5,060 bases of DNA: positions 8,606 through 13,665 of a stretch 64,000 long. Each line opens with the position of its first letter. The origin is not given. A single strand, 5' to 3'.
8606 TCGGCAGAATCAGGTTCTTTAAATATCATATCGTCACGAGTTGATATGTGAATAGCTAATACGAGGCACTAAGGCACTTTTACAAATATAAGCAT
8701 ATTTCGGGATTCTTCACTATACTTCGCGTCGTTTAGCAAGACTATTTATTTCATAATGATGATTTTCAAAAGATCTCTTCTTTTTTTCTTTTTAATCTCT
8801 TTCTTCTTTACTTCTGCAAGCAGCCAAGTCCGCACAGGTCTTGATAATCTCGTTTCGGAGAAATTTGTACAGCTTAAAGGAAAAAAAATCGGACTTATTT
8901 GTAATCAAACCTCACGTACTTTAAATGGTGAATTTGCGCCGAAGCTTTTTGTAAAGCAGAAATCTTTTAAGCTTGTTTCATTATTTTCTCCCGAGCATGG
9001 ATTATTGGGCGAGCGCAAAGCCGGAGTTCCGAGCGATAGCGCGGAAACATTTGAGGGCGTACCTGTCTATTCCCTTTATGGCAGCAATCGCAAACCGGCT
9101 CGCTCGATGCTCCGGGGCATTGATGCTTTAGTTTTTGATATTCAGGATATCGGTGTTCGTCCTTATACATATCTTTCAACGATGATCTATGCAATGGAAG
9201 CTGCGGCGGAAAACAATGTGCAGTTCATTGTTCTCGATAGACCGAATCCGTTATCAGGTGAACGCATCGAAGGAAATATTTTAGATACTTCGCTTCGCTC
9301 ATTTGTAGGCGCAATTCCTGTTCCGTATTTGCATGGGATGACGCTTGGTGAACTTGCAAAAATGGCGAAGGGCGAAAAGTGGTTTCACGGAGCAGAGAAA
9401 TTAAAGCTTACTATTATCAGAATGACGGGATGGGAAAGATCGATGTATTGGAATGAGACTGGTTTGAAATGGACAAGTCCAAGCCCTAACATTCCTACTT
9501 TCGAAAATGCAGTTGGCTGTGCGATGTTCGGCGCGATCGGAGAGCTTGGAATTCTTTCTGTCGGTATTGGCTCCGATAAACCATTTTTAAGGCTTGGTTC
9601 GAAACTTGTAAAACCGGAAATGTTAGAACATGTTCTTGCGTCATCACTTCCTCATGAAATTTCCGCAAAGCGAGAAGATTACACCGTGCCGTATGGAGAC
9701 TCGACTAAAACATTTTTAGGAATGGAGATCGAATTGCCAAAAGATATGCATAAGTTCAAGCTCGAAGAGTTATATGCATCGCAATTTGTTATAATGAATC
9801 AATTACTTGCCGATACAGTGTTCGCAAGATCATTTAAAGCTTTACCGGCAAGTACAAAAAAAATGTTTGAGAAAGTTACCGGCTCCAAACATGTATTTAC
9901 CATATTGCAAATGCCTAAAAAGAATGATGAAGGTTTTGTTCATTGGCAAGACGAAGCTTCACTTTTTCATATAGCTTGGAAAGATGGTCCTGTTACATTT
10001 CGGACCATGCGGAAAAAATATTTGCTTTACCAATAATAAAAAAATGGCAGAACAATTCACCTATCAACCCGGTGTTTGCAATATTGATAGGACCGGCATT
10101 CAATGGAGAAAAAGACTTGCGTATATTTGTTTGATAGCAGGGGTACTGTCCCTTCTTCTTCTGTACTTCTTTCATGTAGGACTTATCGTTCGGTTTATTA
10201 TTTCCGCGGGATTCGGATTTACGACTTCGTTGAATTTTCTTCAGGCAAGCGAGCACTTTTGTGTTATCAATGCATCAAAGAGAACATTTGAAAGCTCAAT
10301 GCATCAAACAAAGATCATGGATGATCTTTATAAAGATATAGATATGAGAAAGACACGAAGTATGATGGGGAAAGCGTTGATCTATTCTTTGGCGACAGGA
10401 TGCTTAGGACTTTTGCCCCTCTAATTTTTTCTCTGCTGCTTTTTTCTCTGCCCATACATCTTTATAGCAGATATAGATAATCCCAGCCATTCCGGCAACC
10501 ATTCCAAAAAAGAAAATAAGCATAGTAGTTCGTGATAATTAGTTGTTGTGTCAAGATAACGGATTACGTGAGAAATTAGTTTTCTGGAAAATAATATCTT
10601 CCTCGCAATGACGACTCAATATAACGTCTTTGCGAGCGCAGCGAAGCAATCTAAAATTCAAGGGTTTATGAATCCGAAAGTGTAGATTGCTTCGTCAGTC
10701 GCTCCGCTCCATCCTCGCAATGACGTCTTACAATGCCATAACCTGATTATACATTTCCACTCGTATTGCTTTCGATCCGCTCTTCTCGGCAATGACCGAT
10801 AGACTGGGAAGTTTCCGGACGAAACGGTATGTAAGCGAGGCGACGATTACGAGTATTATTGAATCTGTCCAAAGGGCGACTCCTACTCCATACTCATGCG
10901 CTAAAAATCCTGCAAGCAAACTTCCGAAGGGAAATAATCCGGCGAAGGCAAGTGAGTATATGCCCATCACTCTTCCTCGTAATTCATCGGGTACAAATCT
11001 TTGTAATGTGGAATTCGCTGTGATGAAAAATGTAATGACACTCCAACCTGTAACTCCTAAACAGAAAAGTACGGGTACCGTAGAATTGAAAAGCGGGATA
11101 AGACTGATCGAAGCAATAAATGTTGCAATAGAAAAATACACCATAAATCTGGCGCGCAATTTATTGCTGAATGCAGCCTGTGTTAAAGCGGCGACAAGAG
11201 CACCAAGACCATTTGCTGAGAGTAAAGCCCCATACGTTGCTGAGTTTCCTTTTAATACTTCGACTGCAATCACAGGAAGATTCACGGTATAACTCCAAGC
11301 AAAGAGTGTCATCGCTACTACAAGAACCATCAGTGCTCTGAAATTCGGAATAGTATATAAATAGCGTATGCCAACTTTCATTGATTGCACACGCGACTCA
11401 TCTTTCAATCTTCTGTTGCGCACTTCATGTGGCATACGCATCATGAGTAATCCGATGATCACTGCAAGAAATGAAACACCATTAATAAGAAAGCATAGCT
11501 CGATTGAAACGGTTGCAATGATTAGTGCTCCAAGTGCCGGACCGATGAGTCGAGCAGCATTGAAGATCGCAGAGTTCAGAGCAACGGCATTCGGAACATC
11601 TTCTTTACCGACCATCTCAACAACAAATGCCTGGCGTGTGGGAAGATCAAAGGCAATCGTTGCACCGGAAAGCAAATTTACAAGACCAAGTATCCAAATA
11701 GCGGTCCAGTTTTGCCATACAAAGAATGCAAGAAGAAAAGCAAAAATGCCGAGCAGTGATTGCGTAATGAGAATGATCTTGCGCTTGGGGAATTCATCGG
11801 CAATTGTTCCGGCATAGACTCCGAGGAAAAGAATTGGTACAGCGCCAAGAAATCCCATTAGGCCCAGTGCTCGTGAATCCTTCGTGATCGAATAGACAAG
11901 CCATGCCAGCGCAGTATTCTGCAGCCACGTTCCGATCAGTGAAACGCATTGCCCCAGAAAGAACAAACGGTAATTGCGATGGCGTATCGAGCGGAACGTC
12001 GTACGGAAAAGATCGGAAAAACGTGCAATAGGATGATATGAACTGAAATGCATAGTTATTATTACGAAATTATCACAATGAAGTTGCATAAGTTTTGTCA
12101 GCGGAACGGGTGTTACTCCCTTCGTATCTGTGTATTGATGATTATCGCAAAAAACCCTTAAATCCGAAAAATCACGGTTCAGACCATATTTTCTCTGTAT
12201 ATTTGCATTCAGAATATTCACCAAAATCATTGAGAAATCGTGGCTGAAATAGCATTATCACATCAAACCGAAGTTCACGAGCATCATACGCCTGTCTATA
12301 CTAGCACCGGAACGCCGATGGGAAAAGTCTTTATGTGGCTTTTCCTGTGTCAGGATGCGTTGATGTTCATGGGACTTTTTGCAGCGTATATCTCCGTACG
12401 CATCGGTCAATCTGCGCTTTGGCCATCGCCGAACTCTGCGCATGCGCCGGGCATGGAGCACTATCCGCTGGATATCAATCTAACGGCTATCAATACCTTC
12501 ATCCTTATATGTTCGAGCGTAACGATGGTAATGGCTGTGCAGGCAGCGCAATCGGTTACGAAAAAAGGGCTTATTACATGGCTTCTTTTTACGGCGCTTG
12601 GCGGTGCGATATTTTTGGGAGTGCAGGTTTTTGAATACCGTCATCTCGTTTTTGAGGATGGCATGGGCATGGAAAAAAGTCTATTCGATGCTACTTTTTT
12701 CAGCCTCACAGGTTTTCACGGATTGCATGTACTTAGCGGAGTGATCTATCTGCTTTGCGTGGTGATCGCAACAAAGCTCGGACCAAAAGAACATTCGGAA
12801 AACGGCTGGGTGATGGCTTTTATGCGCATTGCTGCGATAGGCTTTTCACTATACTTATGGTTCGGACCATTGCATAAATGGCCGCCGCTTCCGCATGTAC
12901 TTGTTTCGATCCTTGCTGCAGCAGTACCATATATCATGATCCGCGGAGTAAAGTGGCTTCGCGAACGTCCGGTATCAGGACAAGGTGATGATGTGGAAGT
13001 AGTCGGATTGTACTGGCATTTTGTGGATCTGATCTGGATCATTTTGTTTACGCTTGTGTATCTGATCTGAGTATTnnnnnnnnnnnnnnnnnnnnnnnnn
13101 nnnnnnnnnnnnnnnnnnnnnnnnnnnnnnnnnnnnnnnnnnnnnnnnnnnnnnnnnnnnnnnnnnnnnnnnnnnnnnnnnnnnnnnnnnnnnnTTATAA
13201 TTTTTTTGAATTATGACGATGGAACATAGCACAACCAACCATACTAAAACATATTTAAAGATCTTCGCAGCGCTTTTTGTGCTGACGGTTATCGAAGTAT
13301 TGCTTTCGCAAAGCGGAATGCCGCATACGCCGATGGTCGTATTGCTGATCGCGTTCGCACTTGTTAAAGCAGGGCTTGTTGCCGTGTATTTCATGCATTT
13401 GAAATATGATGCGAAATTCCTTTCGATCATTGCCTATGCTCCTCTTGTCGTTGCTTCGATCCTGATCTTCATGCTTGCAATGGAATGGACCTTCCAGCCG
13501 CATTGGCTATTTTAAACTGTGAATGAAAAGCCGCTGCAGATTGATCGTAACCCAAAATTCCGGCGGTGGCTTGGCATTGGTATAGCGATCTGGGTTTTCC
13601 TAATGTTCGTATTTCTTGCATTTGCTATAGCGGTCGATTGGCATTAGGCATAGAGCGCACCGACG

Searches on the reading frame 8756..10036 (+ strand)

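Call 78: search_protein_families(library=pfam, proteins=[window:8756-10036:+], max_evalue=0.0001)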
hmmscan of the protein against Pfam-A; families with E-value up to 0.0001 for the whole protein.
window:8756-10036:+ (426 aa): 2 families
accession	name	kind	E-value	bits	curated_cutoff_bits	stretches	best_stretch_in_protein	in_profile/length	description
PF07075.17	NamZ_N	-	2.8e-79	265.7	26.9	1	45-249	1-202/203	Exo-beta-N-acetylmuramidase NamZ, N-terminal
PF20732.2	NamZ_C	-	2.9e-08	35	25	1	265-425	12-152/152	Exo-beta-N-acetylmuramidase NamZ, C-terminal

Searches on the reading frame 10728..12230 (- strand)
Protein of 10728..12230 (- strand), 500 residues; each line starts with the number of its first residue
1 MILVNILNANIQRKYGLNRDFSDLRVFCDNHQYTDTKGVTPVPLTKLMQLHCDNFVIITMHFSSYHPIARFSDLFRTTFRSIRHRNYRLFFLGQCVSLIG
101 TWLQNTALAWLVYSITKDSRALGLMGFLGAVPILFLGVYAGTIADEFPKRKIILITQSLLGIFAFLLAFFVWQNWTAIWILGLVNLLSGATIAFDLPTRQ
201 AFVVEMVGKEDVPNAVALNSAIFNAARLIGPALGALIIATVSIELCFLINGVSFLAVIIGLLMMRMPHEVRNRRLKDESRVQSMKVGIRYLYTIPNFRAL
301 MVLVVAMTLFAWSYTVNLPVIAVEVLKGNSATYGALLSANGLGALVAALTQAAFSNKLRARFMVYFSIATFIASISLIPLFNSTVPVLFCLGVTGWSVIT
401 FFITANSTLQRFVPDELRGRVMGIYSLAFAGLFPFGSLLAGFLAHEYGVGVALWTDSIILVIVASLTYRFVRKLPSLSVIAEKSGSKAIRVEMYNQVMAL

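Call 78: search_protein_families(library=pfam, proteins=[window:10728-12230:-], max_evalue=0.0001)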
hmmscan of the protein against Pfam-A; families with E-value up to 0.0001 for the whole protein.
window:10728-12230:- (500 aa): 2 families
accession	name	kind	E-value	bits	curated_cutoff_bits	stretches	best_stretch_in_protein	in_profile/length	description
PF05977.19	MFS_3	-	1.4e-66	225.4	27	1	77-477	2-398/524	Transmembrane secretion effector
PF07690.21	MFS_1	-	3.3e-49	168.1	33.4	2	91-430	2-340/347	Major Facilitator Superfamily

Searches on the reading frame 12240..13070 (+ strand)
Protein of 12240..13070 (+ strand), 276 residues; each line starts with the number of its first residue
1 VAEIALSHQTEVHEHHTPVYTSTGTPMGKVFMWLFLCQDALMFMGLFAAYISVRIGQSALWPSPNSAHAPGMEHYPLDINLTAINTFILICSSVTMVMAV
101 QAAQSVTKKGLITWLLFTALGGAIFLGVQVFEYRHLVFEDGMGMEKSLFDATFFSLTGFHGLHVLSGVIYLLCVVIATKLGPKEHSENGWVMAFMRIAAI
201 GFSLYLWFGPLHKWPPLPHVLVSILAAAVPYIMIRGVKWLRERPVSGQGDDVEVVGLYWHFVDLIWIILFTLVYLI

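Call 3: search_protein_families(library=pfam, proteins=[window:12240-13070:+], max_evalue=0.1)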
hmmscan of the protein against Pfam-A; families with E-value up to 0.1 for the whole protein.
window:12240-13070:+ (276 aa): 1 family
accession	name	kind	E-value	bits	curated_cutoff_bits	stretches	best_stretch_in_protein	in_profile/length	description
PF00510.24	COX3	-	1.9e-18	67.7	23.8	2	12-175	64-216/258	Cytochrome c oxidase subunit III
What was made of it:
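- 12240..13070 (+): Context: cytochrome c oxidase subunit III. PF00510 E 1.9e-18 (call 3).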

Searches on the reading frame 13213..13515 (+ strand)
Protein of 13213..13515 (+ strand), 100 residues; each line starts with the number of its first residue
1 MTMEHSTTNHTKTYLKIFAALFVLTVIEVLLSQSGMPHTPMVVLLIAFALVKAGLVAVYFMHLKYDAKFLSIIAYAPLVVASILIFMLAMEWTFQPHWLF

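Call 3: search_protein_families(library=pfam, proteins=[window:13213-13515:+], max_evalue=0.1)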
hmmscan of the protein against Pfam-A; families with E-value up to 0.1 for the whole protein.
window:13213-13515:+ (100 aa): 1 family
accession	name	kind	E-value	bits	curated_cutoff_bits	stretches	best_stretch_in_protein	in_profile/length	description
PF03626.19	COX4_pro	-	3.9e-15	56.4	28.9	1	16-85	2-71/72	Prokaryotic Cytochrome C oxidase subunit IV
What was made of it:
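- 13213..13515 (+): Context: prokaryotic cytochrome oxidase subunit IV. PF03626 E 3.9e-15 (call 3).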
